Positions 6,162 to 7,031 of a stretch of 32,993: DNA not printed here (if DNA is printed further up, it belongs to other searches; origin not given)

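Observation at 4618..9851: Kinase-like/cytidine-deaminase gene translationally coupled to a TIR-APAZ-pAgo fusion: candidate pAgo system with two nucleotide-pool effectors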

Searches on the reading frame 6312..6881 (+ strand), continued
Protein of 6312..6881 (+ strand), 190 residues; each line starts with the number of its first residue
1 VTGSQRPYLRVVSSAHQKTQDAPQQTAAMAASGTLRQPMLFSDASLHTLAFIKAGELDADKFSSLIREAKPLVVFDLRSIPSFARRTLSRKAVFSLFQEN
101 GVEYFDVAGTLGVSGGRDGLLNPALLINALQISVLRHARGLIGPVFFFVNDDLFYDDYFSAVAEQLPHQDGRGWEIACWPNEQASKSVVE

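Call 94: search_solved_structures(query=A2, max_evalue=10)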
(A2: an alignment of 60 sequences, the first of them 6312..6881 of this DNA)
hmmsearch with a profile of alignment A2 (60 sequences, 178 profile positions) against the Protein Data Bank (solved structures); distinct sequences matched with E-value up to 10: 1.
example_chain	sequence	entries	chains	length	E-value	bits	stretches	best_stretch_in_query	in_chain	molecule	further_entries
9g6k_LY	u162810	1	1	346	0.57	13.3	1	21-64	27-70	Ribosomal L22p/L17e protein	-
